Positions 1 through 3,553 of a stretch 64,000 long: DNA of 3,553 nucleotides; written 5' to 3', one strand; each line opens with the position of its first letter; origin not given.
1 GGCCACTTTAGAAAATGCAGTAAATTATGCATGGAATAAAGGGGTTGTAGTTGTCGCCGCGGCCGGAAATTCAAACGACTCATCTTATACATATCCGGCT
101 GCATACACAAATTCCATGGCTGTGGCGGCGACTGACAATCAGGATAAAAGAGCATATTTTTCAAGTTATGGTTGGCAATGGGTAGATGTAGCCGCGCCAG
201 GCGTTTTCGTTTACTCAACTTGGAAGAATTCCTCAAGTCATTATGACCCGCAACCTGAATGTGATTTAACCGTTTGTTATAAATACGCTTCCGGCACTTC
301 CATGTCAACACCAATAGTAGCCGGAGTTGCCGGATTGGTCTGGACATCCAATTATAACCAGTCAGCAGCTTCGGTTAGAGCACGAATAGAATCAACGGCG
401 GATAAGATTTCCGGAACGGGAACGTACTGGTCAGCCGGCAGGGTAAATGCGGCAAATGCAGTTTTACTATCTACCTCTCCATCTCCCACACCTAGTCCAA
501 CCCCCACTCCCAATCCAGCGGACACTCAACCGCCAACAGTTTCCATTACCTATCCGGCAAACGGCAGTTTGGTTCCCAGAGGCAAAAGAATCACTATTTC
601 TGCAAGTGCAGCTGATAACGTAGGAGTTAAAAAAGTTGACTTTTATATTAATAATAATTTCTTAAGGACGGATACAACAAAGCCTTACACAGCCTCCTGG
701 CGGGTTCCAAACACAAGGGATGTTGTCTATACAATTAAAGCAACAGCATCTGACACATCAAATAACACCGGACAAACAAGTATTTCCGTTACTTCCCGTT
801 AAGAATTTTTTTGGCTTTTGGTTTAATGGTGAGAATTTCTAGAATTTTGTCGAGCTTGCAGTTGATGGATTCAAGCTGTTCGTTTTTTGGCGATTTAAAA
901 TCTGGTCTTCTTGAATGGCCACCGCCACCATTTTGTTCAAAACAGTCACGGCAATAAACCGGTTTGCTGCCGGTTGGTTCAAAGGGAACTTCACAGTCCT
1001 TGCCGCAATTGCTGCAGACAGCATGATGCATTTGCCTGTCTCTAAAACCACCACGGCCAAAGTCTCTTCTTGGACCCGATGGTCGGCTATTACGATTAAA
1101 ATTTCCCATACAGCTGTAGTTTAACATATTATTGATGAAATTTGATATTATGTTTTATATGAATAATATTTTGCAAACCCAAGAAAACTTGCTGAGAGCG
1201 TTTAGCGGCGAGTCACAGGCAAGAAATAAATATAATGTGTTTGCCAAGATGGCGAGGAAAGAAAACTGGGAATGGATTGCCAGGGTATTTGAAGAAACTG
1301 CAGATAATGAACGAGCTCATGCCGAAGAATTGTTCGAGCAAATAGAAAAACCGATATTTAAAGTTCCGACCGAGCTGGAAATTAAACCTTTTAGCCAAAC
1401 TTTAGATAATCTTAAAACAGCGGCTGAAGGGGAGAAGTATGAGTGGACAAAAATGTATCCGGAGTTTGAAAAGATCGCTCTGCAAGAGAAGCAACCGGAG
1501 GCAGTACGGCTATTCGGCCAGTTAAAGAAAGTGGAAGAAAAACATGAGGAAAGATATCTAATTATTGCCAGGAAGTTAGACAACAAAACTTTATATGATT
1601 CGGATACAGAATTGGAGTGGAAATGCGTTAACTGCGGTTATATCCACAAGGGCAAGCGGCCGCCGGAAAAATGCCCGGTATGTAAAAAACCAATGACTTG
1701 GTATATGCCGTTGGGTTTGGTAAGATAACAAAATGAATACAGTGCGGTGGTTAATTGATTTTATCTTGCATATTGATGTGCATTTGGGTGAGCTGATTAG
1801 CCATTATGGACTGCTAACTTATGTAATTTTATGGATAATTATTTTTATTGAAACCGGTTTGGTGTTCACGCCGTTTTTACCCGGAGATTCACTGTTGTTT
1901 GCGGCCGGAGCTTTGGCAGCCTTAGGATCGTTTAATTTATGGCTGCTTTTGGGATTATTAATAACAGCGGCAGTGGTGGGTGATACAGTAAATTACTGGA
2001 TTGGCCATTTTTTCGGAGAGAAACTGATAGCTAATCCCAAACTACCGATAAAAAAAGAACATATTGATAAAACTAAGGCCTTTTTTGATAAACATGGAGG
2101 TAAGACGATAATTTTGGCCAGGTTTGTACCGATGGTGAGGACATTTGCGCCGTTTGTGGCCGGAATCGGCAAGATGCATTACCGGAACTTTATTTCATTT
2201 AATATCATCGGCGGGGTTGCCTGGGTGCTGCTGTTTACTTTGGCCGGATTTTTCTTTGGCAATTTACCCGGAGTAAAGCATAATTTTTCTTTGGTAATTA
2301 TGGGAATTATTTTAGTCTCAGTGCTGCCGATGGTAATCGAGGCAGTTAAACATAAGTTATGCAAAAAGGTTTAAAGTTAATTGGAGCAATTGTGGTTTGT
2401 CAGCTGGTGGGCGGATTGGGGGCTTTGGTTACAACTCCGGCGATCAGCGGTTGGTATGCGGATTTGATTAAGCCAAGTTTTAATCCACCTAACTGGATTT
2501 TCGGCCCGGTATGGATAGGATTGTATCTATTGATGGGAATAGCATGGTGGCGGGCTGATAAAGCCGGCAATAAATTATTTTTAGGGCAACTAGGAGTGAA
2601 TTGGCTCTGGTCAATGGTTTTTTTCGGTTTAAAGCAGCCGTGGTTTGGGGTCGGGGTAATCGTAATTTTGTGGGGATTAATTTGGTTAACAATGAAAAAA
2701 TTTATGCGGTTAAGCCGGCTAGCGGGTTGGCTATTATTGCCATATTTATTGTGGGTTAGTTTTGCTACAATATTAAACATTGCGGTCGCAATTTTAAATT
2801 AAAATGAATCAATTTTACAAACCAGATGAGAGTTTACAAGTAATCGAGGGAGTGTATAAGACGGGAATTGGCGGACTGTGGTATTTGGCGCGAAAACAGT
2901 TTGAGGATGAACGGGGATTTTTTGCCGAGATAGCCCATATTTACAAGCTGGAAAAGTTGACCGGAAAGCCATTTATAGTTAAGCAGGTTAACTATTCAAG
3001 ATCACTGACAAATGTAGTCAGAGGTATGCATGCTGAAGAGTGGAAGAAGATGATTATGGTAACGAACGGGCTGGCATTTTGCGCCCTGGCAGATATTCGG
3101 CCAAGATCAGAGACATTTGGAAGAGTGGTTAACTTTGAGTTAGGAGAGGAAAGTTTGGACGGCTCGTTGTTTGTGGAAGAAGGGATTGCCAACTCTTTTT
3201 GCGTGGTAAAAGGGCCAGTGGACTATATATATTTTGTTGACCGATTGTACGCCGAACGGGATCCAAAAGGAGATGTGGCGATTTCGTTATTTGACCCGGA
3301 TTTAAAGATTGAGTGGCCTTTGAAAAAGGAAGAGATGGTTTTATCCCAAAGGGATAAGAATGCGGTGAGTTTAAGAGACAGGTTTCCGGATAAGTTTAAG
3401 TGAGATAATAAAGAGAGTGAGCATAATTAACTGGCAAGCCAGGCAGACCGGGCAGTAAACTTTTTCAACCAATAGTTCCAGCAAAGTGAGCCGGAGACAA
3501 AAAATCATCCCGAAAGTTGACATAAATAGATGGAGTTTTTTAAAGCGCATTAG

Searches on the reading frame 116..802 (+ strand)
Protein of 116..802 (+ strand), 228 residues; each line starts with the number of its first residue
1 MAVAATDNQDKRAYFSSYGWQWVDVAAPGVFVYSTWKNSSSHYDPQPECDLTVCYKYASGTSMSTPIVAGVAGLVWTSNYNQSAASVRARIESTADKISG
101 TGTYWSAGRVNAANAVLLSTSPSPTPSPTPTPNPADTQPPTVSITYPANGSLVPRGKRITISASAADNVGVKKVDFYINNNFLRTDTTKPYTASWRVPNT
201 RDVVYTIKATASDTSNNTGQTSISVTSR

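Call 17: search_protein_families(library=pfam, proteins=[window:116-802:+], max_evalue=0.001)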
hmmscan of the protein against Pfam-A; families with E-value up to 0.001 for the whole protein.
window:116-802:+ (228 aa): 2 families
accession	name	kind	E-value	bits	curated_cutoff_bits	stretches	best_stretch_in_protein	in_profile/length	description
PF17957.7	Big_7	-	6.6e-21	75.2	24.1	1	140-209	1-70/70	Bacterial Ig domain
PF00082.27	Peptidase_S8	-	1e-16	61.5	21.8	1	1-98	174-276/288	Subtilase family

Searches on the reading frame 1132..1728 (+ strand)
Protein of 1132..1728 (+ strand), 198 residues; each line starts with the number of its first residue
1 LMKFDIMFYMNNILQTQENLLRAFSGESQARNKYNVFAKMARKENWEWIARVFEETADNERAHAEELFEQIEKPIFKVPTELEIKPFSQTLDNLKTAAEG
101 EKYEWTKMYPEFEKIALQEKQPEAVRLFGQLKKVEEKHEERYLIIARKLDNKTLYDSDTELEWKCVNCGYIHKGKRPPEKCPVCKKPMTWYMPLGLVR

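Call 17: search_protein_families(library=pfam, proteins=[window:1132-1728:+], max_evalue=0.001)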
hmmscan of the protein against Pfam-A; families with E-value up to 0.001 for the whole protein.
window:1132-1728:+ (198 aa): 4 families
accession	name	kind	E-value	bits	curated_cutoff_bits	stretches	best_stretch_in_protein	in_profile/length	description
PF02915.23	Rubrerythrin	-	6e-25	88.7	22.8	1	18-143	1-134/137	Rubrerythrin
PF21349.2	RUBY_RBDX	-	2.8e-11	43.1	26.5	1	163-187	1-25/30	Rubrerythrin, rubredoxin-like domain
PF00210.30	Ferritin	-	7.9e-07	29.5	24.5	1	18-142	2-132/142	Ferritin-like domain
PF23458.2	DUF7130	-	0.00016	21.9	35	1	158-187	49-79/89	Domain of unknown function (DUF7130)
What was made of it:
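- Rubrerythrin is at 1132-1728 in the window (call 17).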

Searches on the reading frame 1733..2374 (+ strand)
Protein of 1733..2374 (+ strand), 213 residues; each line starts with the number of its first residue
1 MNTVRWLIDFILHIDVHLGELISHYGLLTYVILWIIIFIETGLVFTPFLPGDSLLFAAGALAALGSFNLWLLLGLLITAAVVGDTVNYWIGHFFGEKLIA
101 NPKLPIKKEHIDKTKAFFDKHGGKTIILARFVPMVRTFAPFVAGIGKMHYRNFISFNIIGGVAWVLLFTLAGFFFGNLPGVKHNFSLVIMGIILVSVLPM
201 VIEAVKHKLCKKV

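Call 17: search_protein_families(library=pfam, proteins=[window:1733-2374:+], max_evalue=0.001)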
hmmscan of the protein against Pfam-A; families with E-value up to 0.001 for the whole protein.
window:1733-2374:+ (213 aa): 1 family
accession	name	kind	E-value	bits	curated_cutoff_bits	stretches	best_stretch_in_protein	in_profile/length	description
PF09335.16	VTT_dom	-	3.5e-23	82.8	33.9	1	49-172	1-121/123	VTT domain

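Call 86: find_encoding_contigs(protein=window:1733-2374:+, flank=10000, max_places=1)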
Protein window:1733-2374:+ (213 aa): no gene with exactly this product is on record in the collection.

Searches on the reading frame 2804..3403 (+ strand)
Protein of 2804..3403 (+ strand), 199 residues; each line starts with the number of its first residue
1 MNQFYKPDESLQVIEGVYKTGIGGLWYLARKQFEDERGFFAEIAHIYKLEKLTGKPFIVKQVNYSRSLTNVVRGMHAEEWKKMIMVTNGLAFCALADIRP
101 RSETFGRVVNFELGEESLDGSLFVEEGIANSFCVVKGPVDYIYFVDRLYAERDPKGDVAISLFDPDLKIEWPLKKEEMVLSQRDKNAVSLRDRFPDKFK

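Call 17: search_protein_families(library=pfam, proteins=[window:2804-3403:+], max_evalue=0.001)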
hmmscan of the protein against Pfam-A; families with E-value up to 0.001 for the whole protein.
window:2804-3403:+ (199 aa): 1 family
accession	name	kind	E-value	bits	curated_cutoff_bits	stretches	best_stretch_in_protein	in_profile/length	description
PF00908.23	dTDP_sugar_isom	-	4.7e-34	118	27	1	20-192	2-168/168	dTDP-4-dehydrorhamnose 3,5-epimerase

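Call 87: find_encoding_contigs(protein=window:2804-3403:+, flank=10000, max_places=1)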
Protein window:2804-3403:+ (199 aa): no gene with exactly this product is on record in the collection.
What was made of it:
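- Tried and rejected: Look-ups with window-edge proteins failed; they are not on record (calls 86, 87).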
